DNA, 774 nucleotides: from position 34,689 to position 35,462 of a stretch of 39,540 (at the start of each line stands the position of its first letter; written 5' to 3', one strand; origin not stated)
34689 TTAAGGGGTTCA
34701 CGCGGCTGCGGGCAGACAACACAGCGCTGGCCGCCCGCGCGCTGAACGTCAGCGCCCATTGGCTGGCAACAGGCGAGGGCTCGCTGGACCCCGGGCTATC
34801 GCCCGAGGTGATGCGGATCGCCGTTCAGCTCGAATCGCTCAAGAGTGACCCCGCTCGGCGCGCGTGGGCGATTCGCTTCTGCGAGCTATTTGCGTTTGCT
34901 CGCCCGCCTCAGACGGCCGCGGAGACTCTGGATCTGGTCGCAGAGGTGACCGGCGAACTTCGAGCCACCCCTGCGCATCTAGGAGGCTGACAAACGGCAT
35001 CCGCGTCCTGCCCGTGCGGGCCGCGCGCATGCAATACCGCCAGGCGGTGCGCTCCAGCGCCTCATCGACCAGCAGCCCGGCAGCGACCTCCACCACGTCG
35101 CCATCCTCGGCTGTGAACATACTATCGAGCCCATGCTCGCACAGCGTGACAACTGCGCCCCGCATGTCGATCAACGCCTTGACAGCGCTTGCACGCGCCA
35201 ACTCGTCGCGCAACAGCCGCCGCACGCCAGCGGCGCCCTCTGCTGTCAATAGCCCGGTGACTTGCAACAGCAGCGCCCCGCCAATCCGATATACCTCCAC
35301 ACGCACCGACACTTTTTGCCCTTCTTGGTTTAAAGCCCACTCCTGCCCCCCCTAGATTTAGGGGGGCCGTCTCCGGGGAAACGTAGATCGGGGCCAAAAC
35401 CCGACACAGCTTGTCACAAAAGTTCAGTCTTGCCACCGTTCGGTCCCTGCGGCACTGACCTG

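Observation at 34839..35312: STAS-like (anti-sigma-antagonist fold) gene in the rex-equivalent position, convergently overlapping the repressor gene by 152 nt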

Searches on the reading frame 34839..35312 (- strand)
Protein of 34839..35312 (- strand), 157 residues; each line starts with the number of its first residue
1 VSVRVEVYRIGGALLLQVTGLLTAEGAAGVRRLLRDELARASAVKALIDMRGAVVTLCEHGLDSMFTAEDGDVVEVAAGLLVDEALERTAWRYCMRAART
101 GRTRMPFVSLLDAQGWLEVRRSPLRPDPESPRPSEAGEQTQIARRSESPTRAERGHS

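Call 6: search_protein_families(library=pfam, proteins=[window:34839-35312:-], max_evalue=1)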
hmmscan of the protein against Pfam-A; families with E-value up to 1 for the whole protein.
window:34839-35312:- (157 aa): 0 families

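Call 7: search_protein_families(library=phrogs, proteins=[window:34839-35312:-], max_evalue=1)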
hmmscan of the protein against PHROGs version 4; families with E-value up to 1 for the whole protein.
window:34839-35312:- (157 aa): 0 families

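Call 9: find_homologous_proteins(query=window:34839-35312:-, max_evalue=0.01)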
Query window:34839-35312:- (157 aa): 1 proteins with E <= 0.01 among 1430 candidates.
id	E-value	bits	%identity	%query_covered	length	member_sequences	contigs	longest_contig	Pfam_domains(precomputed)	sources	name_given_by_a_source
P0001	2.0e-35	140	56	86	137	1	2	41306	-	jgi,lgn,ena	-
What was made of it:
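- A public gene call of this contig apparently lacks it (call 9).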

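Call 10: search_dna_similar(query=window:34839-35312:-, collection=phages, mode=protein, max_evalue=0.01)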
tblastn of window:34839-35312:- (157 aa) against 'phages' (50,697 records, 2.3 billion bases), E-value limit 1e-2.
No match.
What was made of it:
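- On Known antirepressor families (Ant/KilAC, Tum, Gfo, Coi, Qtip and others): No match in 50,697 deposited phage genomes by tblastn (call 10).
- Tried and rejected: tblastn against deposited phages: no match (call 10).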

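Call 11: search_solved_structures(query=window:34839-35312:-, max_evalue=10)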
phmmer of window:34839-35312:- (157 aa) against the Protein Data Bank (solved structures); distinct sequences matched with E-value up to 10: 1.
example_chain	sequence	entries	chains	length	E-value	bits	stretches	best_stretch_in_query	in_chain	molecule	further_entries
3mgd_A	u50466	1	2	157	0.62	13.2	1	73-120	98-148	Predicted acetyltransferase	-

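Call 14: find_encoding_contigs(protein=P0001, flank=10000)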
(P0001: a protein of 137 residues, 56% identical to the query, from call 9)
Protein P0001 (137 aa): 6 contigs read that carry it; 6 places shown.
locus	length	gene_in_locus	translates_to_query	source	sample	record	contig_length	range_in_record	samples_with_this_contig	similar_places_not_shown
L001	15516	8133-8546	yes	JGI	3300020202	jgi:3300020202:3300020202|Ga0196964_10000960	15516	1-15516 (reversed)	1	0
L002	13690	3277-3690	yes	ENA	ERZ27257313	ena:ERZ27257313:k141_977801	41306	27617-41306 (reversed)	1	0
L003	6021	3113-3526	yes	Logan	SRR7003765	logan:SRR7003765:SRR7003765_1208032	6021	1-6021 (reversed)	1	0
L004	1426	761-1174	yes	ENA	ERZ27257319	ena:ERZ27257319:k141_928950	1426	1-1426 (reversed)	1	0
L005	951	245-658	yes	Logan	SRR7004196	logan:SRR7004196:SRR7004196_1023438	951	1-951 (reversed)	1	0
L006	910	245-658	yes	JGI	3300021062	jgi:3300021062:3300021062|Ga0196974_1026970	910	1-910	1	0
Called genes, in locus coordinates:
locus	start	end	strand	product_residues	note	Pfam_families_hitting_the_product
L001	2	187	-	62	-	?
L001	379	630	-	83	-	PF11112:PyocinActivator (weak)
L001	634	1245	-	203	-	-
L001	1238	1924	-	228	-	-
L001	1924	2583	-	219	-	PF14354:Lar_restr_allev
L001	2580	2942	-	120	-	-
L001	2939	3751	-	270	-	-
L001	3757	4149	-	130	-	PF05772:NinB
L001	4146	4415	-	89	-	-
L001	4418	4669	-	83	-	-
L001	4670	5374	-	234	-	PF04404:ERF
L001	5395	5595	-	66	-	-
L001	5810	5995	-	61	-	-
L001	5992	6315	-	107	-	-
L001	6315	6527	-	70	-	-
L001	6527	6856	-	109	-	-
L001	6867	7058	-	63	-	-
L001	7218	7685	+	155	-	-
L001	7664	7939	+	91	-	-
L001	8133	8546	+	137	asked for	-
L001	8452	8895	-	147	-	-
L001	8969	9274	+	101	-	PF15943:YdaS_toxin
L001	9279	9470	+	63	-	-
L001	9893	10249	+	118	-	-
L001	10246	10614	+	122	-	-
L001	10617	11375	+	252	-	PF07120:DUF1376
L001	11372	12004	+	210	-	PF20081:DUF6475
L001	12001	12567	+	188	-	-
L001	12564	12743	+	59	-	PF13384:HTH_23 (weak)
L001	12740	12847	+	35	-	-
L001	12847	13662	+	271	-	-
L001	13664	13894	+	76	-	-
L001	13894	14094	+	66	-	-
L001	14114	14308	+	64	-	-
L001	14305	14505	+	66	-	-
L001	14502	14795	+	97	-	-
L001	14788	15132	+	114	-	-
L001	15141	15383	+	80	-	-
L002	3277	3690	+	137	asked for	-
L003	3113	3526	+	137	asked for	-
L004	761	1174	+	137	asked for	-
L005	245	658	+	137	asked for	-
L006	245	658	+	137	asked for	-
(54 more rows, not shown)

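Call 19: search_protein_representatives(protein=window:34839-35312:-)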
Query: 157 residues. Proteins with E-value up to 0.001 (for the whole library): 53; up to 1e-10: 16; up to 1e-30: 1. The best 53 are listed.
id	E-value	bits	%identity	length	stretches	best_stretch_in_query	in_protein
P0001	6.3e-36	139.7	57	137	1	6-136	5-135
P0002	4.7e-22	94.7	45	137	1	3-126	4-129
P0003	1.1e-17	80.6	42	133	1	4-132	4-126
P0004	5.8e-14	68.5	40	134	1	3-127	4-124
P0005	7.0e-14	68.2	34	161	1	13-151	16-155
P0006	2.5e-13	66.4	39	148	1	3-124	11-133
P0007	8.0e-13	64.8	34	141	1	4-128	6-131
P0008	1.2e-12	64.2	40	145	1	5-110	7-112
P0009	1.3e-12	64.1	36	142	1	4-120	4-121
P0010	5.7e-12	62.0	45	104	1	37-130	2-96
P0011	7.1e-12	61.7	38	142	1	8-126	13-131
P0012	8.1e-12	61.5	35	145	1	4-129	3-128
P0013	1.6e-11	60.6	37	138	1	4-125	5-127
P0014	1.9e-11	60.3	40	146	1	11-128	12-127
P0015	3.4e-11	59.5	36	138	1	1-122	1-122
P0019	1.3e-09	54.3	31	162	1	7-127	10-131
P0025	5.2e-08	49.2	31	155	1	7-122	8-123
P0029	6.1e-07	45.7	32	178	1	3-120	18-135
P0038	2.1e-05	40.7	30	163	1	9-142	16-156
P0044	1.7e-04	37.7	31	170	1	7-117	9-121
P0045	1.9e-04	37.6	29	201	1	10-133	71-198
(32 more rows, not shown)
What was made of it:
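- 34839..35312 (-): STAS-fold gene, 157 aa, GTG start at 35312, stop codon at 34839-34841. 53 homologue clusters (call 19).
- Checked: An exhaustive phmmer search finds 53 clusters of 104-201 aa, most matching across about residues 3-127 (call 19).
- Tried and rejected: The exhaustive phmmer search was needed (call 19).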

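Call 22: search_solved_structures(query=A1, max_evalue=10, show_alignments=2)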
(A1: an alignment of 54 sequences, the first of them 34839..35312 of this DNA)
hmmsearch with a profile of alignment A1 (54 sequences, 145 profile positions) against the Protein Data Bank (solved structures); distinct sequences matched with E-value up to 10: 12.
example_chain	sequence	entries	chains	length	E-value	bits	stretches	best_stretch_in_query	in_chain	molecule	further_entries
7osu_A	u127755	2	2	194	0.00021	24.5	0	83-111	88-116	sTIM11noCys-SB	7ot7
1th8_B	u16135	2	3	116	0.0004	23.6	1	5-53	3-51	Anti-sigma F factor antagonist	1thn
1tid_B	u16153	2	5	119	0.00043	23.5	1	5-53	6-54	Anti-sigma F factor antagonist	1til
6yqy_A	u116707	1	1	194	0.0075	19.5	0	42-110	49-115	de novo designed TIM barrel sTIM11noCys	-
5bvl_A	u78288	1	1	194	0.0087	19.3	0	57-111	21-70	designed TIM barrel sTIM11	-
1auz_A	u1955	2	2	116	0.011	18.9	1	9-52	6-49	SPOIIAA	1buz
5ykh_A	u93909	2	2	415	0.028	17.6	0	30-89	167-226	Pumilio homolog 1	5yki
7a8s_A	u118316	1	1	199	0.1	15.8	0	33-111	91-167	sTIM11_h3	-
8ih8_A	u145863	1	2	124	0.16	15.1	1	4-85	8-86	Anti-sigma-F factor antagonist RsfB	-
8r8n_A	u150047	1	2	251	0.39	13.9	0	60-111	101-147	HalluTIM2-2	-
8i9j_B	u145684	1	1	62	0.78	12.9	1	26-64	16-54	RNA-binding protein E3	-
1oyi_A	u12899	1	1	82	1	12.6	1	24-64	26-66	double-stranded RNA-binding protein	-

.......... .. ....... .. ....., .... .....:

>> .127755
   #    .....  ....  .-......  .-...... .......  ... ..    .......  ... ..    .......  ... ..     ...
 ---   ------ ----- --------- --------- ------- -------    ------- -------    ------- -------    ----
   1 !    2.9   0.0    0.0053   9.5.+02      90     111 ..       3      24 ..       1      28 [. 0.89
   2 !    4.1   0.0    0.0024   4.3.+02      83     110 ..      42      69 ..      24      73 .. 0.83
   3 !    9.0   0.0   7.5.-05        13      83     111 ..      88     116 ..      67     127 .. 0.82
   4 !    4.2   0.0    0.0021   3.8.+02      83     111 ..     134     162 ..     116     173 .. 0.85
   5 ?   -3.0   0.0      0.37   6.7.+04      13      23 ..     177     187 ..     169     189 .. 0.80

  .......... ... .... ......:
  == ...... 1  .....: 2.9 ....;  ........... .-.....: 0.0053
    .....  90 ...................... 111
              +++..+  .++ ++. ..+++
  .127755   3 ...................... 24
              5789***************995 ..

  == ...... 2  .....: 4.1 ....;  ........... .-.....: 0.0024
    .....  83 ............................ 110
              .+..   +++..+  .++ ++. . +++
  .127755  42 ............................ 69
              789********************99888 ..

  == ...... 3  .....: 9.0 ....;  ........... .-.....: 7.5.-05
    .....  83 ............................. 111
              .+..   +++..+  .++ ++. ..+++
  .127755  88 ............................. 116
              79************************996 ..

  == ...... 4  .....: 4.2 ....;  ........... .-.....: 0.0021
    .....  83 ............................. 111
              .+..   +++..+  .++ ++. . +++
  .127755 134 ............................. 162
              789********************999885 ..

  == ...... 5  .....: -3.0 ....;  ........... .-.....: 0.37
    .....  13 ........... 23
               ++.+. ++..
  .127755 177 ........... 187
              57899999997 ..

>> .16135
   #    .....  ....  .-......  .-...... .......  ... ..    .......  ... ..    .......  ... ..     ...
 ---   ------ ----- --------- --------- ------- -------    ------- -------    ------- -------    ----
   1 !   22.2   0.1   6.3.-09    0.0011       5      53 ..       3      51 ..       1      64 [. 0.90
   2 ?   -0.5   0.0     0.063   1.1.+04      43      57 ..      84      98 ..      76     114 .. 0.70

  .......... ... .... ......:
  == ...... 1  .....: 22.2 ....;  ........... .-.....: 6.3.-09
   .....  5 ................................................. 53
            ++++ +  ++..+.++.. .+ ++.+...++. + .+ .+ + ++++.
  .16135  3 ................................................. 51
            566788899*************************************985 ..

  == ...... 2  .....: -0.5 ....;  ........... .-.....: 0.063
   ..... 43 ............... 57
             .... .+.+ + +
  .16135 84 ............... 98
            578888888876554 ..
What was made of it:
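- On STAS / SpoIIAA superfamily (sequence level, Pfam PF01740, PF13466, PF11964): The family profile against PDB SpoIIAA gives E 4e-4 over residues 5-53 only (call 22).
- The family profile matches SpoIIAA at E 4e-4 (call 22).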

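Call 23: search_protein_families(library=pfam, alignment_id=A1, max_evalue=1)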
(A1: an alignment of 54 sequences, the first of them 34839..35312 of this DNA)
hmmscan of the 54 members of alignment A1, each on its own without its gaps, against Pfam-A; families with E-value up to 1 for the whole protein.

A. member 1, window:34839-35312:- (157 aa): 0 families

B. families by the number of members that match (of 54 scanned): 22 families
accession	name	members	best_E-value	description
PF11964.13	SpoIIAA-like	5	0.0014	SpoIIAA-like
PF01740.26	STAS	4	0.048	STAS domain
PF13466.11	STAS_2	3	0.024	STAS domain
PF23183.1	bHLH_NPAS4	1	0.018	NPAS4 bHLH domain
PF11000.13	DUF2840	1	0.023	Protein of unknown function (DUF2840)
PF08667.16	BetR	1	0.028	BetR domain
PF11442.13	DUF2826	1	0.032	Protein of unknown function (DUF2826)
PF08676.16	MutL_C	1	0.049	MutL C terminal dimerisation domain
PF17529.7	DUF5450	1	0.051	Family of unknown function (DUF5450)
PF17408.7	MCD_N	1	0.054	Malonyl-CoA decarboxylase N-terminal domain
PF25809.1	STEEP1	1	0.055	STEEP1 domain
PF07775.16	PaRep2b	1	0.056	PaRep2b protein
PF16289.11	PIN_12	1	0.061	PIN domain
PF03668.21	RapZ-like_N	1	0.077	RapZ-like N-terminal domain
PF09485.15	CRISPR_Cse2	1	0.08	CRISPR-associated protein Cse2 (CRISPR_cse2)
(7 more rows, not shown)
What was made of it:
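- On STAS / SpoIIAA superfamily (sequence level, Pfam PF01740, PF13466, PF11964): Among 54 family members, 5, 4 and 3 give weak matches to PF11964, PF01740 and PF13466 (best E 0.0014, 0.048 and 0.024; call 23).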

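Call 29: find_related_loci(query=A2, collection=viral_contigs, flank=5000)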
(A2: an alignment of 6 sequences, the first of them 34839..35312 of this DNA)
Query A2 (157 aa) in viral_contigs; peptide patterns used: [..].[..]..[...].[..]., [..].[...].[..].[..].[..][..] (x = any residue, [..] = any of these).
41 stretches matched a pattern; 2 encode a relative of the query (tblastn E <= 1e-3); 2 distinct loci.
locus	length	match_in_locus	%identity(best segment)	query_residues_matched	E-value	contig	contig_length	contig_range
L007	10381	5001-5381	44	2-126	1e-27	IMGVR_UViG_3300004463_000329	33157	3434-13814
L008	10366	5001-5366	35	9-129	3e-16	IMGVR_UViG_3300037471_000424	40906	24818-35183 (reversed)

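Call 30: predict_structure(alignment_id=A1)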
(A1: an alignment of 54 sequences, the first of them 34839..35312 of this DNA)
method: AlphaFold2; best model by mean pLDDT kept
length: 157 residues; sequences in the alignment: 54
mean_pLDDT: 88.3   pTM: 0.77
mean pLDDT of the five models: 88.3, 87.7, 87.4, 87.2, 87.1
residues with pLDDT >= 90: 106; 70-90: 32; 50-70: 19; < 50: 0
segments of 3 or more residues with pLDDT < 50: none
pLDDT, mean of each block of 10 residues (from residue 1): 94 97 93 96 98 89 73 91 95 93 96 97 86 70 69 71
secondary structure, 60 per line:
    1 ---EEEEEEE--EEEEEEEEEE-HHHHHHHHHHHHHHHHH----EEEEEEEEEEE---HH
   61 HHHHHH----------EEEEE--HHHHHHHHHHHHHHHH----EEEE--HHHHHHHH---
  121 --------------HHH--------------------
elements in order: E4-10 E13-22 H24-40 E45-55 H59-66 E77-81 H84-99 E104-107 H110-117
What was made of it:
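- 34839..35312 (-): AF2 pLDDT 88 (call 30).
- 34962..35303 (-): Structured STAS core, residues 4-117 (order b-b-a-b-a-b-a-b-a). The last helix a4 (110-117, with invariant A113 and W116) lies inside the overlap. DSSP elements of the AF2 model (call 30).
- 34842..34961 (-): C-terminal tail, residues 118-157, Pro/Arg-rich and essentially unstructured (one short helical turn at 135-137). Residues about 122-135 carry a loosely conserved P-L-x-P...P motif. The last 20 aa or so are specific to this phage. pLDDT about 70, no strands and no helix of four or more residues (call 30).
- On STAS / SpoIIAA superfamily (fold level): The AF2 model (pLDDT 88) has elements E4-10, E13-22, H24-40, E45-55, H59-66, E77-81, H84-99, E104-107, H110-117 (call 30).
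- Checked: AlphaFold2 gives pLDDT 88.3 and pTM 0.77 (call 30).
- AF2 gives pLDDT 88 (call 30).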
